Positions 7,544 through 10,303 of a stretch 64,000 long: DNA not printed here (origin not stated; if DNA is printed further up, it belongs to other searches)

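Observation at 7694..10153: Standalone caspase-like (C14) protease with 500-aa unknown tail, flanked by MITEs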

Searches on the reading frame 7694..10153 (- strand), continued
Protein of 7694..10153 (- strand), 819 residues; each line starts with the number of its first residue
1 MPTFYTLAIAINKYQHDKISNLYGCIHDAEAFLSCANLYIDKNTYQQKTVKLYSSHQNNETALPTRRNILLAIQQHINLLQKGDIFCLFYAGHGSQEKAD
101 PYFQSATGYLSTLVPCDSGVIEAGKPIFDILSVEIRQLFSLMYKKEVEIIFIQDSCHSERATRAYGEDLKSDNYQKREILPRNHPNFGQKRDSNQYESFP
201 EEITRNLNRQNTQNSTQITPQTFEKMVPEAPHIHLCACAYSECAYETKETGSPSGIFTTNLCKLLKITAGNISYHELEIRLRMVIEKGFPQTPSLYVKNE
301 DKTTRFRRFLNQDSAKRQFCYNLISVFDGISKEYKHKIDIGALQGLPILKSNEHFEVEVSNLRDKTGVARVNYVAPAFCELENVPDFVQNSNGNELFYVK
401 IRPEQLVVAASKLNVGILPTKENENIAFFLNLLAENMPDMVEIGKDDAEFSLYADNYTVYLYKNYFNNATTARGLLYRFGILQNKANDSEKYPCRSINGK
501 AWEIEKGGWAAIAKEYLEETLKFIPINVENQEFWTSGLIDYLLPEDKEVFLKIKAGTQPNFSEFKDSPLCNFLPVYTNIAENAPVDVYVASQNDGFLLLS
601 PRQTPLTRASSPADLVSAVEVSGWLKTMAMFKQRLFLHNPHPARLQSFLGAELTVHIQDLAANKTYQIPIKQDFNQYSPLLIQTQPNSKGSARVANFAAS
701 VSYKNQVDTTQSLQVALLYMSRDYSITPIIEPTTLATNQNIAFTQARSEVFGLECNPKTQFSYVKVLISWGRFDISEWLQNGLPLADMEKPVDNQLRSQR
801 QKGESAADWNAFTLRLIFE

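Call 31: predict_structure(alignment_id=A1)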
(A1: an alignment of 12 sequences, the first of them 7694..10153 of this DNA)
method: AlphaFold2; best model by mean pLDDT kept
length: 819 residues; sequences in the alignment: 12
mean_pLDDT: 68.2   pTM: 0.60
mean pLDDT of the five models: 68.2, 66.5, 61.2, 60.2, 51.9
residues with pLDDT >= 90: 52; 70-90: 433; 50-70: 142; < 50: 192
segments of 3 or more residues with pLDDT < 50: 15-22, 94-129, 157-222, 239-253, 287-292, 312-316, 468-470, 687-695, 740-759, 787-807
pLDDT, mean of each block of 10 residues (from residue 1): 88 47 70 86 87 65 73 84 89 47 33 43 45 73 85 57 27 26 31 36 45 40 54 63 33 63 84 79 58 60 62 56 78 81 76 87 88 80 89 84 82 88 76 78 79 82 67 76 87 80 84 83 82 72 58 80 87 87 83 82 80 83 89 72 65 83 84 75 57 55 68 78 73 62 36 38 81 64 54 28 45 81
secondary structure, 60 per line:
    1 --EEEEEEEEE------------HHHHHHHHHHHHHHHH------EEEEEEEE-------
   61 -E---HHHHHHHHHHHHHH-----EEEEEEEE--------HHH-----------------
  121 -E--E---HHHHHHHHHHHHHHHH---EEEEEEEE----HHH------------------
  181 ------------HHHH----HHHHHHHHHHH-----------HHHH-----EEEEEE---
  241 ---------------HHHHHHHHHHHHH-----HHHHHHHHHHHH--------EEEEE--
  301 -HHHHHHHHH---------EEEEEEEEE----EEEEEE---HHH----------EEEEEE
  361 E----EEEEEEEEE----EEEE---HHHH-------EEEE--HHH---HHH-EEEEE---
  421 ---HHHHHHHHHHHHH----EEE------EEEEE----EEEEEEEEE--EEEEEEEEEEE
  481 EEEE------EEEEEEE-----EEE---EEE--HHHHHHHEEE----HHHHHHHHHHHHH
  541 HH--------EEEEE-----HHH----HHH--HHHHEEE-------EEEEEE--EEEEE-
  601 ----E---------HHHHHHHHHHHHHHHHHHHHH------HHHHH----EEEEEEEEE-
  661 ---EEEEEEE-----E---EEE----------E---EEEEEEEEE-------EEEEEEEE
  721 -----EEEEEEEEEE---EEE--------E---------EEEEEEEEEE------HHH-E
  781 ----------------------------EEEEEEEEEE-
elements in order (helices of 4 or more, strands of 3 or more residues): E3-11 H24-39 E46-53 H66-79 E85-92 H129-144 E148-155 H193-196 H201-211 H223-226 E232-237 H256-268 H274-285 E294-298 H302-310 E320-328 E333-338 E355-361 E366-374 E379-382 H386-389 E397-400 E413-417 H424-436 E441-443 E450-454 E459-467 E470-484 E491-497 E503-505 E509-511 H514-520 E521-523 H528-542 E551-555 H573-576 E577-579 E587-592 E595-599 H615-635 H642-646 E651-659 E664-670 E680-682 E697-705 E713-720 E726-735 E739-741 E760-769 E809-818

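Call 38: list_cluster_members(proteins=[P0001, P0002, P0014, P0017, P0037, P0046, P0044, P0068, P0058, P0074])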
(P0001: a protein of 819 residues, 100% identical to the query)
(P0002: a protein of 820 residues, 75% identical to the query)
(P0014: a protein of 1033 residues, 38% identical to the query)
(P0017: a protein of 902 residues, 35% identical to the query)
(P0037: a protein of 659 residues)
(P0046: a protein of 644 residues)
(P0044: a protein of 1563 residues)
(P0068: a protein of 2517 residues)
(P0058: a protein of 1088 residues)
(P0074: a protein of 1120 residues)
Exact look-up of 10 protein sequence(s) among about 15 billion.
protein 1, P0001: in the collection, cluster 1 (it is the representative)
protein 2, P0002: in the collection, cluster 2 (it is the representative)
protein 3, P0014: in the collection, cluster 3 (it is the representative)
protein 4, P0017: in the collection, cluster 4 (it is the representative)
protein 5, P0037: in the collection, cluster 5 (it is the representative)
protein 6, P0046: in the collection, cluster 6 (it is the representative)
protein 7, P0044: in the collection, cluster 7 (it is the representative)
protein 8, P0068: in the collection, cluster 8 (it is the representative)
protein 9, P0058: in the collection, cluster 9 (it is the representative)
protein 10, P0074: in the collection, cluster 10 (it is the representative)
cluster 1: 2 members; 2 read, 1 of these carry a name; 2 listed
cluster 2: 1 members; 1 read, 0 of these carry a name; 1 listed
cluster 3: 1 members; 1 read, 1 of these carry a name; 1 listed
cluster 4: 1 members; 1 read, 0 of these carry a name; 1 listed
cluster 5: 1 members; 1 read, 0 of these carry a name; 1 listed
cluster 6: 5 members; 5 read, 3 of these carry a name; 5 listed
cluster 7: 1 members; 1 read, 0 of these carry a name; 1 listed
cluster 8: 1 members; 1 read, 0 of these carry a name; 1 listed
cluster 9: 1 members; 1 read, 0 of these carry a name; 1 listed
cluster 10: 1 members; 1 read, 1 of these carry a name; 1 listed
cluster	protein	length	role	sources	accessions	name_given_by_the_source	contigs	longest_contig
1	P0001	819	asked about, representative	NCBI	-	-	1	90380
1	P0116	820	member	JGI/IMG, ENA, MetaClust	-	\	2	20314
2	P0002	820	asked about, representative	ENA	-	-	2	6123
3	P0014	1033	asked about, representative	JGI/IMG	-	hypothetical protein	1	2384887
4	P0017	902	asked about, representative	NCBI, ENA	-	-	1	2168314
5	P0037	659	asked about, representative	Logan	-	-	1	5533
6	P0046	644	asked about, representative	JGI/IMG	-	hypothetical protein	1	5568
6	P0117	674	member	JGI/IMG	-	hypothetical protein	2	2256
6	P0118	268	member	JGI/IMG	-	hypothetical protein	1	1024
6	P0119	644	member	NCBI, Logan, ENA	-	-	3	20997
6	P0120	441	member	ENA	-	-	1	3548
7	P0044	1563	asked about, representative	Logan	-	-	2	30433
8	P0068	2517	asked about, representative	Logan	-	-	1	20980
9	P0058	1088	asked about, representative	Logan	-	-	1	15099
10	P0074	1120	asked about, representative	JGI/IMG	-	hypothetical protein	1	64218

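Call 53: find_encoding_contigs(protein=P0017, flank=8000, max_places=2)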
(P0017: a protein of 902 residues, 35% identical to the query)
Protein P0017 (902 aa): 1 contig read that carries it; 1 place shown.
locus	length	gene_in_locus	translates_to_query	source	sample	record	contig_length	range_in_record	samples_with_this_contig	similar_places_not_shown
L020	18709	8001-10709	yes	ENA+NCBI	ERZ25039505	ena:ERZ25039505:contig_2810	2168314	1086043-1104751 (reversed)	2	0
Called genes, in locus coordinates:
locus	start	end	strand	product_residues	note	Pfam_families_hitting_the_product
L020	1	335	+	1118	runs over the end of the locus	PF00270:DEAD (weak), PF00580:UvrD-helicase, PF04851:ResIII, PF13086:AAA_11, PF13245:AAA_19, PF13604:AAA_30, PF13086:AAA_11, PF13087:AAA_12, +2 more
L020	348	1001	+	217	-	PF10067:DUF2306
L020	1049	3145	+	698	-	PF13802:Gal_mutarotas_2, PF01055:Glyco_hydro_31_2nd, PF21365:Glyco_hydro_31_3rd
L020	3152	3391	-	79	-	-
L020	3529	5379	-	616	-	PF01471:PG_binding_1 (weak), PF09374:PG_binding_3 (faint), PF01471:PG_binding_1, PF08291:Peptidase_M15_3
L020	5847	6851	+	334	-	-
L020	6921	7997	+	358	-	-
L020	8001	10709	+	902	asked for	PF00656:Peptidase_C14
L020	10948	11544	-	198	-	PF12729:4HB_MCP_1 (faint)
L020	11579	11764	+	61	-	-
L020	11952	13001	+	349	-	PF09423:PhoD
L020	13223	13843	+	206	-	-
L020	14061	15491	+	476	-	PF00903:Glyoxalase, PF18029:Glyoxalase_6 (weak)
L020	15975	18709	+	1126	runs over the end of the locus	PF02310:B12-binding, PF03308:MeaB, PF02492:cobW (weak), PF01642:MM_CoA_mutase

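Call 54: find_encoding_contigs(protein=P0014, flank=8000, max_places=2)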
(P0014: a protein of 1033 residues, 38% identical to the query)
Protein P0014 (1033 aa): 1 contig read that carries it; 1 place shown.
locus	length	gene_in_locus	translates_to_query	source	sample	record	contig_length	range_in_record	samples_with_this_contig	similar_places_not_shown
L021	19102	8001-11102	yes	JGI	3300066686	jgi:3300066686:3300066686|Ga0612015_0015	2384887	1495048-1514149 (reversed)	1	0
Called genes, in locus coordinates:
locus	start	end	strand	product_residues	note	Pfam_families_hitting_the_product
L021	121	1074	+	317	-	PF00691:OmpA (weak)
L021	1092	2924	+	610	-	-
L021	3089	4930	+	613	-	PF12770:CHAT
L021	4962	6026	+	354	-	PF20703:nSTAND1, PF13191:AAA_16 (weak), PF25201:nSTAND6 (weak)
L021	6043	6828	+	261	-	-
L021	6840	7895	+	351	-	-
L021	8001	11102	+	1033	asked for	PF00656:Peptidase_C14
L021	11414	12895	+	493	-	PF03739:LptF_LptG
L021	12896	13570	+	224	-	PF01569:PAP2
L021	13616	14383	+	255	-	PF01416:PseudoU_synth_1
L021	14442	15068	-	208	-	PF00581:Rhodanese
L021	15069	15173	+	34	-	-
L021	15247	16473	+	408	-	PF10613:Lig_chan-Glu_bd (weak), PF00497:SBP_bac_3, PF00520:Ion_trans (weak), PF00060:Lig_chan, PF07885:Ion_trans_2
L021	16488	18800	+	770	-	PF02771:Acyl-CoA_dh_N, PF02770:Acyl-CoA_dh_M, PF00441:Acyl-CoA_dh_1, PF22924:ACOX_C_alpha1, PF01756:ACOX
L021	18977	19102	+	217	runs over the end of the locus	PF14568:SUKH_6 (weak)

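Call 59: search_protein_families(library=pfam, proteins=[L017:8975-9913:+, L021:6840-7895:+, L021:6043-6828:+, L020:6921-7997:+, L020:5847-6851:+, L002:8811-9800:+, L021:1092-2924:+, L021:4962-6026:+, L018:71-1036:-, L015:12569-12967:+], max_evalue=1)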
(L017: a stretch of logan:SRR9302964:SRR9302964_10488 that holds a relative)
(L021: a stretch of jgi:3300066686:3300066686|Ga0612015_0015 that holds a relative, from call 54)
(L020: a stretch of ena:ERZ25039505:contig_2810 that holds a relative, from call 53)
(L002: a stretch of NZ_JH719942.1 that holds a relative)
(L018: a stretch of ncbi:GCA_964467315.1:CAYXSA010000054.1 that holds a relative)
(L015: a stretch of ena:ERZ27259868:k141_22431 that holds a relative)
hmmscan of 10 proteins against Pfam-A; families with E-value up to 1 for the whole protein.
L017:8975-9913:+ (312 aa): 7 families
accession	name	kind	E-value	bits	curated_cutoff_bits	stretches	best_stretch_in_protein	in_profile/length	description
PF10145.14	PhageMin_Tail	-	0.0093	16.3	33.2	1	126-193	135-194/201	Phage-related minor tail protein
PF10481.14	CENP-F_N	-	0.013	15.7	37.7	1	117-200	65-139/304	Cenp-F N-terminal domain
PF20576.3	HEWD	-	0.03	14.5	27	1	246-286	14-55/61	HEWD domain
PF02932.22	Neur_chan_memb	-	0.23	12.1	28.1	1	91-275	70-214/233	Neurotransmitter-gated ion-channel transmembrane region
PF14523.12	Syntaxin_2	-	0.24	11.8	26.5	1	117-219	21-121/134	Syntaxin-like protein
PF02601.20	Exonuc_VII_L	-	0.43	10.4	35.9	1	117-231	145-259/315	Exonuclease VII, large subunit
PF16080.10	Phage_holin_2_3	-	0.64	10.5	28.8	1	92-105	27-40/56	Bacteriophage holin family HP1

L021:6840-7895:+ (351 aa): 7 families
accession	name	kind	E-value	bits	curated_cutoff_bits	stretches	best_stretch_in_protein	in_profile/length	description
PF19297.4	QcrA_N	-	0.0028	17.5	27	1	46-119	16-84/222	QcrA subunit N-terminal region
PF05545.16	FixQ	-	0.12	12.8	29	1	87-115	12-40/49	Cbb3-type cytochrome oxidase component FixQ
PF11127.14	YgaP-like_TM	-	0.14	12.8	25.3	1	85-111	33-59/66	Inner membrane protein YgaP-like, transmembrane domain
PF19865.4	DUF6338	-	0.19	11.7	26.5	1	79-113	77-112/205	Family of unknown function (DUF6338)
PF07954.16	DUF1689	-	0.25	12.1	25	0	248-328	71-139/148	Protein of unknown function (DUF1689)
PF01292.26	Ni_hydr_CYTB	-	0.26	11.5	30.1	1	81-122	101-133/179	Prokaryotic cytochrome b561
PF00813.25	FliP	-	0.54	10.6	26.9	0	207-284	63-138/191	FliP family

L021:6043-6828:+ (261 aa): 3 families
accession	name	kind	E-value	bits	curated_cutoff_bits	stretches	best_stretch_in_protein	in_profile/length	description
PF13620.12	CarboxypepD_reg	-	0.0014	19.4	32.3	1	181-220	1-46/82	Carboxypeptidase regulatory-like domain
PF21184.3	HAT1_C_fung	-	0.11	12.9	22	1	66-84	22-40/55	Fungal HAT1, C-terminal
PF08885.17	GSCFA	-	0.16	12.1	25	1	21-104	48-113/237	GSCFA family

L020:6921-7997:+ (358 aa): 1 family
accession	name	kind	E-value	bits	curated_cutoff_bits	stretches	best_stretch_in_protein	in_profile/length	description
PF13623.11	SurA_N_2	-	0.78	10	28.5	0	86-161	4-79/145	SurA-like N-terminal domain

L020:5847-6851:+ (334 aa): 7 families
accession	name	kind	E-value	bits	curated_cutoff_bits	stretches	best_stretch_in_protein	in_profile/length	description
PF00929.31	RNase_T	-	0.0094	16.9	24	1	47-136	60-146/164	Exonuclease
PF17200.10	sCache_2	-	0.041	14.2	25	1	304-332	13-41/155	Single Cache domain 2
PF04977.20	DivIC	-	0.056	13.7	28.9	0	95-148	3-57/80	Septum formation initiator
PF01956.21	EMC3_TMCO1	-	0.07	13.3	27.1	1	161-212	44-93/169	Integral membrane protein EMC3/TMCO1-like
PF15045.11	Clathrin_bdg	-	0.096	13.1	22.5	1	260-302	17-60/80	Clathrin-binding box of Aftiphilin, vesicle trafficking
PF02601.20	Exonuc_VII_L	-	0.26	11.2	35.9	1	159-280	153-275/315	Exonuclease VII, large subunit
PF03735.19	ENT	-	0.31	11.6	28.5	0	188-237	16-63/71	ENT domain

L002:8811-9800:+ (329 aa): 7 families
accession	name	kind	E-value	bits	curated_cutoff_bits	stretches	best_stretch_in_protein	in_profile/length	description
PF17767.7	NAPRTase_N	-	0.044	14.5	32.6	1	60-95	41-76/125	Nicotinate phosphoribosyltransferase (NAPRTase) N-terminal domain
PF23906.1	DUF7248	-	0.099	13.1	27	1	100-123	14-37/58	Family of unknown function (DUF7248)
PF12867.12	DinB_2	-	0.11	13.4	24.8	0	155-199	66-97/128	DinB superfamily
PF23051.1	DUF7040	-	0.13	13.1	27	0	132-210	14-93/116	Domain of unknown function (DUF7040)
PF04842.18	DUF639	-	0.16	11.8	37.1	1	73-203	37-153/231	Plant protein of unknown function (DUF639)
PF23921.1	DUF7260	-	0.27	11.1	27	1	152-243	98-186/242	Domain of unknown function (DUF7260)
PF24568.1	CC_PcsB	-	0.85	10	27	1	216-241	2-27/75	Peptidoglycan hydrolase PcsB, coiled-coil domain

L021:1092-2924:+ (610 aa): 3 families
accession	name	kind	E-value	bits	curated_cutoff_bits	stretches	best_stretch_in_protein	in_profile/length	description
PF12709.12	Fungal_TACC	-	0.01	16.7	27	1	227-265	38-76/77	Fungal Transforming acidic coiled-coil (TACC) proteins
PF06305.16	LapA_dom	-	0.056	13.8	28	1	23-65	20-61/64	Lipopolysaccharide assembly protein A domain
PF05545.16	FixQ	-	0.069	13.5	29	1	19-39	10-30/49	Cbb3-type cytochrome oxidase component FixQ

L021:4962-6026:+ (354 aa): 20 families
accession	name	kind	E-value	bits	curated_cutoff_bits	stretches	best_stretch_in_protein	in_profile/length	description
PF20703.3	nSTAND1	-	9e-39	134.6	27.1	1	8-350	1-326/379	Novel STAND NTPase 1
PF13191.12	AAA_16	-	9.9e-08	33.1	32.6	1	23-61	2-45/167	AAA ATPase domain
PF25201.1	nSTAND6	-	3.6e-06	27.5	27.7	1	24-58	2-36/148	Novel STAND NTPase 6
PF05729.18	NACHT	-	0.0001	22.6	26.7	1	98-198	63-161/167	NACHT domain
PF20720.3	nSTAND3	-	0.00026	21.1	27.2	1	33-59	10-36/155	Novel STAND NTPase 3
PF13401.12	AAA_22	-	0.00027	21.7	27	1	40-161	5-123/130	AAA domain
PF01637.24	ATPase_2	-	0.0007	19.9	33.2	1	23-79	1-58/225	ATPase domain predominantly from Archaea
PF13476.12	AAA_23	-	0.00082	20.5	27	1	26-59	11-38/201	AAA domain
PF06745.19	ATPase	-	0.0059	16.4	26.6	1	34-55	13-34/231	KaiC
PF03193.22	RsgA_GTPase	-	0.0075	16.5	30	1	21-59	85-125/174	RsgA GTPase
PF12775.13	AAA_7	-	0.0096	15.9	25.8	1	41-75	34-67/181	P-loop containing dynein motor region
PF24883.2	NPHP3_N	-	0.047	14.3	24.8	0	82-161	91-164/164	Nephrocystin 3, N-terminal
PF02562.22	PhoH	-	0.055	13.4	27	0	32-56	11-35/205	PhoH-like protein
PF05673.19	DUF815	-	0.092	12.3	23.8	1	39-64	52-76/249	Protein of unknown function (DUF815)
PF02421.24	FeoB_N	-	0.11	12.4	27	0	206-239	102-135/156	Ferrous iron transport protein B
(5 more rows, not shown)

L018:71-1036:- (321 aa): 0 families

L015:12569-12967:+ (132 aa): 0 families

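Call 61: fold_search(model_id=the predicted structure, library=pdb)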
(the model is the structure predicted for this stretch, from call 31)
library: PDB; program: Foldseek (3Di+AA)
matches with E <= 10: 1295; with E <= 0.001: 34
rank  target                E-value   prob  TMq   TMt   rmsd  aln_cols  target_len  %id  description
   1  8v4x_F                1.3e-07  1.00  0.19  0.40  25.8       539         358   12  Structure of MALT1 in complex with an allosteric inhibitor (released 2024-05-01)
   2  6w8s_D                1.8e-07  1.00  0.21  0.46  12.7       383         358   16  Crystal structure of metacaspase 4 from Arabidopsis (released 2020-05-20)
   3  8a53_B                3.4e-07  1.00  0.22  0.53  11.4       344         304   16  Crystal structure of AtMCA-IIf C147A (metacaspase 9) from Arabidopsis thaliana (released 2023-05-31)
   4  6w8s_B                3.6e-07  1.00  0.22  0.47  11.0       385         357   16  Crystal structure of metacaspase 4 from Arabidopsis (released 2020-05-20)
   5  9n3d                  3.8e-07  1.00  0.22  0.53  10.6       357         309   16  Crystal structure of Arabidopsis metacaspase 9 C147G at pH 4.2 (released 2025-06-11)
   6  6w8t_B                5.3e-07  1.00  0.22  0.49  11.6       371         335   16  Crystal structure of metacaspase 4 from Arabidopsis (microcrystals treated with calcium) (released 2020-05-20)
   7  8v4x_A                5.3e-07  1.00  0.19  0.39  26.1       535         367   11  Structure of MALT1 in complex with an allosteric inhibitor (released 2024-05-01)
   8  6w8s_A                5.6e-07  1.00  0.21  0.45  12.6       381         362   16  Crystal structure of metacaspase 4 from Arabidopsis (released 2020-05-20)
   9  9n3e_A                6.6e-07  1.00  0.21  0.50  13.2       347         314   16  Crystal structure of Arabidopsis metacaspase 9 C147G at pH 5.5 (released 2025-06-11)
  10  9n3f                  8.6e-07  1.00  0.22  0.53  12.1       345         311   16  Crystal structure of Arabidopsis Metacaspase 9 C147G at pH 7.5 (released 2025-06-11)
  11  8a53_A                9.7e-07  1.00  0.22  0.54  11.5       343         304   17  Crystal structure of AtMCA-IIf C147A (metacaspase 9) from Arabidopsis thaliana (released 2023-05-31)
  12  6w8s_C                1.1e-06  1.00  0.21  0.45  12.5       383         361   16  Crystal structure of metacaspase 4 from Arabidopsis (released 2020-05-20)
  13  6w8r_B                1.6e-06  1.00  0.22  0.46  11.2       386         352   16  Crystal structure of metacaspase 4 C139A from Arabidopsis (released 2020-05-20)
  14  6w8r_A                1.7e-06  1.00  0.22  0.46  12.1       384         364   16  Crystal structure of metacaspase 4 C139A from Arabidopsis (released 2020-05-20)
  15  8a53_D                1.8e-06  1.00  0.21  0.52  11.0       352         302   15  Crystal structure of AtMCA-IIf C147A (metacaspase 9) from Arabidopsis thaliana (released 2023-05-31)
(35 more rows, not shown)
